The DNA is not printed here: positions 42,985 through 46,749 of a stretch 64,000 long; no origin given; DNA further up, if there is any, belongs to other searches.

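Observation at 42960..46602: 1156-aa outer-membrane fusion (HExxH zincin-like + PD40 propeller + Omp85-like barrel) with operator-like tandem repeat and a consensus promoter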

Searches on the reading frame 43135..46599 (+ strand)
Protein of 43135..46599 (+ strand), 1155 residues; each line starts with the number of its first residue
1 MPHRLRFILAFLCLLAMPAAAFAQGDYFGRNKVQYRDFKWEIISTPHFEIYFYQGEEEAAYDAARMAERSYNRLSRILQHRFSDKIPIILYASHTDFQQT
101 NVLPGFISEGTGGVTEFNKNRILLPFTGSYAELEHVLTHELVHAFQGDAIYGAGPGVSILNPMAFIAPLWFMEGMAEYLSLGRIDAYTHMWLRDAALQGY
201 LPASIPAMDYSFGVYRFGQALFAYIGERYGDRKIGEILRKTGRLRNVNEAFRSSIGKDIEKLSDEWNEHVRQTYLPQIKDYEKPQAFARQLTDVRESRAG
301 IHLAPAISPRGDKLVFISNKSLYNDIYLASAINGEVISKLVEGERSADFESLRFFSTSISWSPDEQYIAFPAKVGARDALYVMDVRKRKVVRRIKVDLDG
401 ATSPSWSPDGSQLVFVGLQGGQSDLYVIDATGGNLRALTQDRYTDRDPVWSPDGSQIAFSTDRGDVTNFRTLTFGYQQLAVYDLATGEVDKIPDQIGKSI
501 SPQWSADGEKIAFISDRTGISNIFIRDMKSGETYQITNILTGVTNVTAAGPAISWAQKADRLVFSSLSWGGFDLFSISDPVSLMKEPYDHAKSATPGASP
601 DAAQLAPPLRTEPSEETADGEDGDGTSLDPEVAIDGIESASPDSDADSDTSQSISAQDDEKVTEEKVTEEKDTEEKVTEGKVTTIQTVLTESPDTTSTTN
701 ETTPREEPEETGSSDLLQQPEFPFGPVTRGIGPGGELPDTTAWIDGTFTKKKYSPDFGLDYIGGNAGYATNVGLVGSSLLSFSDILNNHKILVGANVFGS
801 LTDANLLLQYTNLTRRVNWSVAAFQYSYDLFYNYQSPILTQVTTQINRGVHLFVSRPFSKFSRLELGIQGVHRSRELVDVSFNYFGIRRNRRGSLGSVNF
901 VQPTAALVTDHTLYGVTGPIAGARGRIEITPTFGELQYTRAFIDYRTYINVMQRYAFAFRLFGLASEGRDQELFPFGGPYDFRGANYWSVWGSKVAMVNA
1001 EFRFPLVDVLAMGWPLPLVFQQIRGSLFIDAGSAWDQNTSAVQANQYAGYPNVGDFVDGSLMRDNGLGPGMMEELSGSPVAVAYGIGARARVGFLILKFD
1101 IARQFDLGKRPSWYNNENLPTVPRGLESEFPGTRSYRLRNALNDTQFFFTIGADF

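Call 3: search_protein_families(library=pfam, proteins=[window:43135-46599:+], max_evalue=1)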
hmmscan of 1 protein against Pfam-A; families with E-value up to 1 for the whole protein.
window:43135-46599:+ (1155 aa): 16 families
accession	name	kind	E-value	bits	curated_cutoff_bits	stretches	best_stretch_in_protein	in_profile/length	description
PF07676.18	PD40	-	2.5e-22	78.7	20.9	4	402-427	12-38/38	WD40-like Beta Propeller Repeat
PF00930.27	DPPIV_N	-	8.6e-16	58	22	3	451-542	1-82/354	Dipeptidyl peptidase IV (DPP IV) N-terminal region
PF25174.1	Beta-prop_THOC3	-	1e-08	35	305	2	358-470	51-157/272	THOC3 beta-propeller domain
PF01103.29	Omp85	-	1.2e-08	35.4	24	1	802-1106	18-307/325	Omp85 superfamily domain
PF13485.12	Peptidase_MA_2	-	2.2e-06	28.1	32.4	1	73-270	8-199/201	Peptidase MA superfamily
PF04450.18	BSP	-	7.2e-05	23.1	23.8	1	131-265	100-206/207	Peptidase of plants and bacteria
PF10647.15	Gmad1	-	0.00023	21.5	20.5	1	400-563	24-177/251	Lipoprotein LpqB beta-propeller domain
PF01752.23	Peptidase_M9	-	0.00042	20.1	26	1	78-248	94-272/289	Collagenase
PF24797.1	Beta-prop_WDR35_TULP_N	-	0.0077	15.8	80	0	333-375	136-178/332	WDR35/TULP4 N-terminal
PF25460.1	Beta-prop_Aladin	-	0.012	15.1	171.1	1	357-466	114-218/340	Aladin seven-bladed propeller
PF24817.1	WD40_WDHD1_1st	-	0.022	14.4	109.9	1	357-420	226-287/291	WDHD1 first WD40 domain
PF23775.1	Beta-prop_RIG_2nd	-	0.027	14.3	80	0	449-467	44-62/278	RIG second beta-propeller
PF05299.18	Peptidase_M61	-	0.079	13.8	22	1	135-179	4-48/118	M61 glycyl aminopeptidase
PF07369.16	DUF1488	-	0.12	12.8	22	0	355-381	3-29/82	Protein of unknown function (DUF1488)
PF05569.17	Peptidase_M56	-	0.16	11.5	31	1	118-153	174-213/296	BlaR1 peptidase M56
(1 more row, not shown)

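Call 4: search_protein_families(library=ncbifam, proteins=[window:43135-46599:+], max_evalue=1)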
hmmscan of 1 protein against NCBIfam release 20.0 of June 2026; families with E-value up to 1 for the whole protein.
window:43135-46599:+ (1155 aa): 11 families
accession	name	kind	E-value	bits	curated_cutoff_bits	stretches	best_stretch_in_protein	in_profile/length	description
TIGR02800.1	propeller_TolB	equivalog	3.8e-41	141.4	343.15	3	360-464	197-300/418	Tol-Pal system beta propeller repeat protein TolB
NF002183.0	PRK01029.1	equivalog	2.8e-29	102.4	405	3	401-489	283-363/429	Tol-Pal system protein TolB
NF053518.1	DipepPtdsDpp5Prph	equivalog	8.2e-16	57.6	900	2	421-551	225-352/655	dipeptidyl-peptidase Dpp5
NF003124.0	PRK04043.1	equivalog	5.4e-12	45.2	428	3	481-537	261-317/419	Tol-Pal system protein TolB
NF033523.0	lasso_peptidase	equivalog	8.5e-12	44.6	400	2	402-465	91-154/638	Atxe2 family lasso peptide isopeptidase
TIGR03303.1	OM_YaeT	equivalog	3.1e-06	25.9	297.15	1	825-1105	458-722/741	outer membrane protein assembly factor BamA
NF033876.2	flagella_HExxH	equivalog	2.4e-05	24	205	1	130-180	126-164/384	flagellinolysin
NF052339.1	hydrazine_alpha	equivalog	7.5e-05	20.8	800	1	360-455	65-161/804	hydrazine synthase subunit alpha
NF052340.1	hydrazine_beta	equivalog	0.0096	15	560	1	376-468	95-187/372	hydrazine synthase subunit beta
NF047779.1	Omp85_fam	subfamily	0.025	14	200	1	935-1058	262-378/423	Omp85 family outer membrane protein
NF052279.1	lipo_TamL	exception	0.032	12.7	400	0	998-1105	645-716/747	translocation and assembly module lipoprotein TamL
